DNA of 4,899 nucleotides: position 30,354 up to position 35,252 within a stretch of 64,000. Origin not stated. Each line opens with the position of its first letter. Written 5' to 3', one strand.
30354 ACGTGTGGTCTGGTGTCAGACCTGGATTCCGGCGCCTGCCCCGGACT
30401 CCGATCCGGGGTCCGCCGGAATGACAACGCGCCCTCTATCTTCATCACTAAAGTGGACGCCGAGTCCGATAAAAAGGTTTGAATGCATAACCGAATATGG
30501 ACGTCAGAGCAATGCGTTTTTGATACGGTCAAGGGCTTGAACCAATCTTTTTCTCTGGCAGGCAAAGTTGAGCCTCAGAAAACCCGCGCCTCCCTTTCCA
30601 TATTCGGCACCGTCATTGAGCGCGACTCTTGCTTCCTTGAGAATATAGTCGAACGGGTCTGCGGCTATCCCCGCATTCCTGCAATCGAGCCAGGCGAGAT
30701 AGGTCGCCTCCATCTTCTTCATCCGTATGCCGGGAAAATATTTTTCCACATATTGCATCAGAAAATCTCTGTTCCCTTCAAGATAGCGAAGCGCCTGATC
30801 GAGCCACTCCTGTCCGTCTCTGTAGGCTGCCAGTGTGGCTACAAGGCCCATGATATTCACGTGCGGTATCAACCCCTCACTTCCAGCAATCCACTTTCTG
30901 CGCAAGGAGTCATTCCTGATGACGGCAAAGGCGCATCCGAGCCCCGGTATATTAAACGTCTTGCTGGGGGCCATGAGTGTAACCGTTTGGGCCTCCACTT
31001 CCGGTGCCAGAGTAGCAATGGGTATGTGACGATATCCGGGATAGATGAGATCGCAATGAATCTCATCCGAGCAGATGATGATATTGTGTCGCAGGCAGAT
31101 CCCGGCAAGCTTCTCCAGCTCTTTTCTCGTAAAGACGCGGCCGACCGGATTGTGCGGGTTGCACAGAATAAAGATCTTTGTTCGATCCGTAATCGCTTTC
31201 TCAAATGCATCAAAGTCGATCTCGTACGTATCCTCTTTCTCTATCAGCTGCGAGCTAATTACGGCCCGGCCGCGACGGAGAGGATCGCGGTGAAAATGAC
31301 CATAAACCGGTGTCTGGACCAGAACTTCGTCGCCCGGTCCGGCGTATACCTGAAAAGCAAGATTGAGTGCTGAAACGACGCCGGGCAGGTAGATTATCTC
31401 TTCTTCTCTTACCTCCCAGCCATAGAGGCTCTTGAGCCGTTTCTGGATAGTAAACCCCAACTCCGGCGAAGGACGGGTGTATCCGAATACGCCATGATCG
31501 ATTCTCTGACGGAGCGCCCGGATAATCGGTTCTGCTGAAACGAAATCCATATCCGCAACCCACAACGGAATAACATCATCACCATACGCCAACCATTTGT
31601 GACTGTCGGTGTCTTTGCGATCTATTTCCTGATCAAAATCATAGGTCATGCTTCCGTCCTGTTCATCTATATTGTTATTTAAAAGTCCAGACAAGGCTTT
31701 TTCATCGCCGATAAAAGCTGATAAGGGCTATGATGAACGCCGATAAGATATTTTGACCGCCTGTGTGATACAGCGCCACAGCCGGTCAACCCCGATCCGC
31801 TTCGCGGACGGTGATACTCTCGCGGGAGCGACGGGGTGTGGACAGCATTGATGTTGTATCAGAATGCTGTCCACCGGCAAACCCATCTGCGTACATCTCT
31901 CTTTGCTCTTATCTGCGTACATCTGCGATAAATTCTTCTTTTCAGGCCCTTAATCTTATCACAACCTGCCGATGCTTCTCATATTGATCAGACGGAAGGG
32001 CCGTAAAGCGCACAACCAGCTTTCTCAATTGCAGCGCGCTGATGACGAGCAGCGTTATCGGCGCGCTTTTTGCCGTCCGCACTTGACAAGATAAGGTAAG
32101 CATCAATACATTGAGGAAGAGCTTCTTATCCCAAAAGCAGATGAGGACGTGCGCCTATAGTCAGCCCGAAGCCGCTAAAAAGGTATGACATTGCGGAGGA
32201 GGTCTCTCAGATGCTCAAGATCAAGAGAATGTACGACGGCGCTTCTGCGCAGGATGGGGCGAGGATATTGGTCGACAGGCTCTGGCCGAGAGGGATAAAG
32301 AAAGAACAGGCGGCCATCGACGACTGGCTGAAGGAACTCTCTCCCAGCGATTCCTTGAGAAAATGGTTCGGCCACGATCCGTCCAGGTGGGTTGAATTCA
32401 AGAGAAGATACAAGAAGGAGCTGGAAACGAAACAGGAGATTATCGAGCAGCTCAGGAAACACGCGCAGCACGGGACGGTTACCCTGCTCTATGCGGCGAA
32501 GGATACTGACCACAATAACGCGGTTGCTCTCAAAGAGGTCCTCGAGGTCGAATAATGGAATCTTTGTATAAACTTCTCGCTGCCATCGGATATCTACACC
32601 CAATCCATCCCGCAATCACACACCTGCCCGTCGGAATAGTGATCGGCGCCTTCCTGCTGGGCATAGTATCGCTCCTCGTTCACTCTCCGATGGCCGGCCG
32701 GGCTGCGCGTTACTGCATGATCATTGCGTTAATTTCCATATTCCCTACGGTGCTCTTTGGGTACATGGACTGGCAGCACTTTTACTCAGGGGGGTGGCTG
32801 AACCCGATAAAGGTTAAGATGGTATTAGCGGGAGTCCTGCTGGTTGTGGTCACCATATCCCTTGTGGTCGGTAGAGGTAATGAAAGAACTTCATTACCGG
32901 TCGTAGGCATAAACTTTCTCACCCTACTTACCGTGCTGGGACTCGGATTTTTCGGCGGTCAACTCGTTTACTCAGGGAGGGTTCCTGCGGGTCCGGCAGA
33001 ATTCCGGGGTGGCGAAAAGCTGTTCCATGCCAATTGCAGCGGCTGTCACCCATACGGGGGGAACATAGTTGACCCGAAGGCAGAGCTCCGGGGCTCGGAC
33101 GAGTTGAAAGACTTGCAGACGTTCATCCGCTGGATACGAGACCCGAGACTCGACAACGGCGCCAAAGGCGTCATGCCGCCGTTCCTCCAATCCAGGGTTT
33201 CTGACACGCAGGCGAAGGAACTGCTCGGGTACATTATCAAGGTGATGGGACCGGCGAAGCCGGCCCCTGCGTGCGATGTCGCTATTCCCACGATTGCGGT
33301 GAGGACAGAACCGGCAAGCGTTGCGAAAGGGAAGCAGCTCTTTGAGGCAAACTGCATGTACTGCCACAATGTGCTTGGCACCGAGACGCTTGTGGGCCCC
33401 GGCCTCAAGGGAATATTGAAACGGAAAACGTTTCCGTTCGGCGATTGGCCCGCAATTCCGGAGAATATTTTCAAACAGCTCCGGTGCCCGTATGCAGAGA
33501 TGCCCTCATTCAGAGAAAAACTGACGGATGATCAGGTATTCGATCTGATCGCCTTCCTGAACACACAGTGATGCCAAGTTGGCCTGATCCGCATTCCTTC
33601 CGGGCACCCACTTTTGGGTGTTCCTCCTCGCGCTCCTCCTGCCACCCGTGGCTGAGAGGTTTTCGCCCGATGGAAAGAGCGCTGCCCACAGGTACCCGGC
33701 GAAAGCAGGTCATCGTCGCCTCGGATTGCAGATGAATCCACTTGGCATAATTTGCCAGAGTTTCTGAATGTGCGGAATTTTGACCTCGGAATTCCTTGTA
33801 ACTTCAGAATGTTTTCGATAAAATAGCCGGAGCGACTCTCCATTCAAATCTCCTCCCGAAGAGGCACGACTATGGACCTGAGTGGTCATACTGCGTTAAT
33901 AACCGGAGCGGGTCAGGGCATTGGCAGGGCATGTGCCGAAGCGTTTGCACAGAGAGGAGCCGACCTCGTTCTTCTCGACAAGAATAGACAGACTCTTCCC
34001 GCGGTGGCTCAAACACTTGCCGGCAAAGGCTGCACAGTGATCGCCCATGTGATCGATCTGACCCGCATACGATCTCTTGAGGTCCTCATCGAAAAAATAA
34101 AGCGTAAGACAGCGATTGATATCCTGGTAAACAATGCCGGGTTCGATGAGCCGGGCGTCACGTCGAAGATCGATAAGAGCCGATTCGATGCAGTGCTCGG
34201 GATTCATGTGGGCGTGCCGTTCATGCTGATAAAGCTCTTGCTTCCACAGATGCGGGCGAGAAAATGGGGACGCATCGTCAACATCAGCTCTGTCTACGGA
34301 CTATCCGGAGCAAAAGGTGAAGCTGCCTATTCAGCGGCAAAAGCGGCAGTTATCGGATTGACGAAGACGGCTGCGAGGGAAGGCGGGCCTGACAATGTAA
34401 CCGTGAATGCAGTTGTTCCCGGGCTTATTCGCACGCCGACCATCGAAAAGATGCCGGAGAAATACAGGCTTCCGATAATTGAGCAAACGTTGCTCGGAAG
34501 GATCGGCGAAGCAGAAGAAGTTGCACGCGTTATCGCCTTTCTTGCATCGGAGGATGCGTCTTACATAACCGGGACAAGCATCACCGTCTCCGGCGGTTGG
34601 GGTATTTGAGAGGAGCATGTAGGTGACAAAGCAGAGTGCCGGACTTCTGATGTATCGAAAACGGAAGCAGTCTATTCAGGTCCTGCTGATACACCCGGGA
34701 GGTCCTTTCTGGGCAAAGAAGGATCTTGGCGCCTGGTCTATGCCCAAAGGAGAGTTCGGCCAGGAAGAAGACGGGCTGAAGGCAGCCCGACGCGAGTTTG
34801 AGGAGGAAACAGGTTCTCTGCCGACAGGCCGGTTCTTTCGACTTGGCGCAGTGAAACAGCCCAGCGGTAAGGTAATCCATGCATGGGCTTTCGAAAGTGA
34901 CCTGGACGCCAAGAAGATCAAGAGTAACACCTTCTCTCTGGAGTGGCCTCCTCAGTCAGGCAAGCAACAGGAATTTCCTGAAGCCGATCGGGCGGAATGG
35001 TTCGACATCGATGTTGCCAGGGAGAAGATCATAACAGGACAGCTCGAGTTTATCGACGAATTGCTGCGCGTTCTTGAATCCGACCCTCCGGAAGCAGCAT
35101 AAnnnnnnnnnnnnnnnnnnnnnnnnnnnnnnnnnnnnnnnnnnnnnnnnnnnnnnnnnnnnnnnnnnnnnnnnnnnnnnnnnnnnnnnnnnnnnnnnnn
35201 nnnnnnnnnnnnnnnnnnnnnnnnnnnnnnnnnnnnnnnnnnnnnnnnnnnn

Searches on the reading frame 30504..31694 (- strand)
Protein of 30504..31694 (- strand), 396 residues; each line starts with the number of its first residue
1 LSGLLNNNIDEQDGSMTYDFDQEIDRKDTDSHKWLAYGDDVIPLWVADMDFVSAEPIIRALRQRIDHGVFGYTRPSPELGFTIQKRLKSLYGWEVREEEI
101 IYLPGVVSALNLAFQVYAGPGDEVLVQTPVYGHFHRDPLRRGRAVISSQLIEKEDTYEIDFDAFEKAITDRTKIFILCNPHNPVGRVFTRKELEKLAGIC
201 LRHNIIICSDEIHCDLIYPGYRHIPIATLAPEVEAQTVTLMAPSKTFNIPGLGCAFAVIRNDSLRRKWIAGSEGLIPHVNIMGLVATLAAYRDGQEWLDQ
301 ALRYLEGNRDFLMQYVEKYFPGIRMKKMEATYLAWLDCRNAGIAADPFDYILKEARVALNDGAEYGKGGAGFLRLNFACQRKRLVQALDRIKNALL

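Call 7: search_protein_families(library=pfam, proteins=[window:30504-31694:-])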
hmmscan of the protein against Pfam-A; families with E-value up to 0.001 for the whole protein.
window:30504-31694:- (396 aa): 4 families
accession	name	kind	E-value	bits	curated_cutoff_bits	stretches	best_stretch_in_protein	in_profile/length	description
PF00155.27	Aminotran_1_2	-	1.1e-43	150.3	19.7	1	41-391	3-361/361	Aminotransferase class I and II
PF00266.25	Aminotran_5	-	0.00023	20.7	21.5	1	97-210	61-175/371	Aminotransferase class-V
PF01212.27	Beta_elim_lyase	-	0.00025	20.9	27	1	101-210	51-168/288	Beta-eliminating lyase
PF01053.26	Cys_Met_Meta_PP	-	0.0004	19.5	27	1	68-211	42-174/381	Cys/Met metabolism PLP-dependent enzyme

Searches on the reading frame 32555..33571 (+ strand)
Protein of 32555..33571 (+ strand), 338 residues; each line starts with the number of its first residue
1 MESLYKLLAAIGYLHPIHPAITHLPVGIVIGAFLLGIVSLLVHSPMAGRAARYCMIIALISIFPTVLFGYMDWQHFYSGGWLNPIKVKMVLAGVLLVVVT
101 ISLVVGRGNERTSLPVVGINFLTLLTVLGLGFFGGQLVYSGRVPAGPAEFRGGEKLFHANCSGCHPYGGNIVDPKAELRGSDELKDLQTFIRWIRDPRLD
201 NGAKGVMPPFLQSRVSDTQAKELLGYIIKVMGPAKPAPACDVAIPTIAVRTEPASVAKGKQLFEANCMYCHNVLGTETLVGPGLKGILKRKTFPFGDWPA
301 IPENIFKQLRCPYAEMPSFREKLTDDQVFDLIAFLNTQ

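Call 7: search_protein_families(library=pfam, proteins=[window:32555-33571:+])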
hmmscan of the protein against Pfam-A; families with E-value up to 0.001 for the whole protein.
window:32555-33571:+ (338 aa): 4 families
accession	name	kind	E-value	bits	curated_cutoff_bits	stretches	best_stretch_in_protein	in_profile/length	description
PF13442.11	Cytochrome_CBB3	-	1.6e-19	70.4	27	2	255-335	2-68/68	Cytochrome C oxidase, cbb3-type, subunit III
PF00034.26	Cytochrom_C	-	2.2e-15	58.2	21.3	1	256-337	1-88/90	Cytochrome c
PF09990.14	DUF2231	-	7.6e-13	49.2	26.4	1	15-143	2-135/139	Predicted membrane protein (DUF2231)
PF14495.11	Cytochrom_C550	-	6.1e-07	29.6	27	0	148-180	24-56/136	Cytochrome c-550 domain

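Call 55: find_encoding_contigs(protein=window:32555-33571:+, flank=10000, max_places=8)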
Protein window:32555-33571:+ (338 aa): no gene with exactly this product is on record in the collection.

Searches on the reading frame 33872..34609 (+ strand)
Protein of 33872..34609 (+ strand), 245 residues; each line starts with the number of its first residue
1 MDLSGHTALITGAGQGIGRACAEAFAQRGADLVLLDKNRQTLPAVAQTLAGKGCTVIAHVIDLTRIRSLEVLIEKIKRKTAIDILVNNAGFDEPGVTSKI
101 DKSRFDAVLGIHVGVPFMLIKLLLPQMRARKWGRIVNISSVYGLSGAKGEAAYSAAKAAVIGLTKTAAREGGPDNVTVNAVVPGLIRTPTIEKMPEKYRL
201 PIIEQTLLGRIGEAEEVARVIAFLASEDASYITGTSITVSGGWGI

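Call 7: search_protein_families(library=pfam, proteins=[window:33872-34609:+])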
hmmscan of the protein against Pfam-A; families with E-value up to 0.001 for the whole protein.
window:33872-34609:+ (245 aa): 4 families
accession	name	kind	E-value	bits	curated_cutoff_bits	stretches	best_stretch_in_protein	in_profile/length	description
PF13561.12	adh_short_C2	-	4.5e-56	190.5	27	1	12-243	1-235/236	Enoyl-(Acyl carrier protein) reductase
PF00106.31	adh_short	-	2.1e-51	174.6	26.6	1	7-197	2-193/195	short chain dehydrogenase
PF08659.16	KR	-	2e-15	57.6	22.6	1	7-173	2-169/180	KR domain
PF01370.27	Epimerase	-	2.4e-05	24.3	20.9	1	8-177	1-166/240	NAD dependent epimerase/dehydratase family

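Call 14: find_encoding_contigs(protein=window:33872-34609:+, flank=10000, max_places=6)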
Protein window:33872-34609:+ (245 aa): 1 contig read that carries it; 1 place shown.
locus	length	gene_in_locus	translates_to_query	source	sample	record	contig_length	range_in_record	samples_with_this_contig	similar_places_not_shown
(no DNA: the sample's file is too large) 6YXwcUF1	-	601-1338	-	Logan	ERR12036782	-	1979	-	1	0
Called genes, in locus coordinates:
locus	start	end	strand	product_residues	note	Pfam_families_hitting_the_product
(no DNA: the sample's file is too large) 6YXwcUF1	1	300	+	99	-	?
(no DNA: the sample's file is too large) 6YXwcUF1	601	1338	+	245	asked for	PF00106:adh_short, PF01370:Epimerase (faint), PF08659:KR, PF13561:adh_short_C2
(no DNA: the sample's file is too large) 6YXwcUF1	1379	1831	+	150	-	PF00293:NUDIX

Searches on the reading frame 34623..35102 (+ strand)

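Call 7: search_protein_families(library=pfam, proteins=[window:34623-35102:+])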
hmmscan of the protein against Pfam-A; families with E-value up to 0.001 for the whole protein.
window:34623-35102:+ (159 aa): 1 family
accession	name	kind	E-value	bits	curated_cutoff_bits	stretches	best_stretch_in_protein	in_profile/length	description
PF00293.34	NUDIX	-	1.4e-11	45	21.1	1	2-145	2-132/134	NUDIX domain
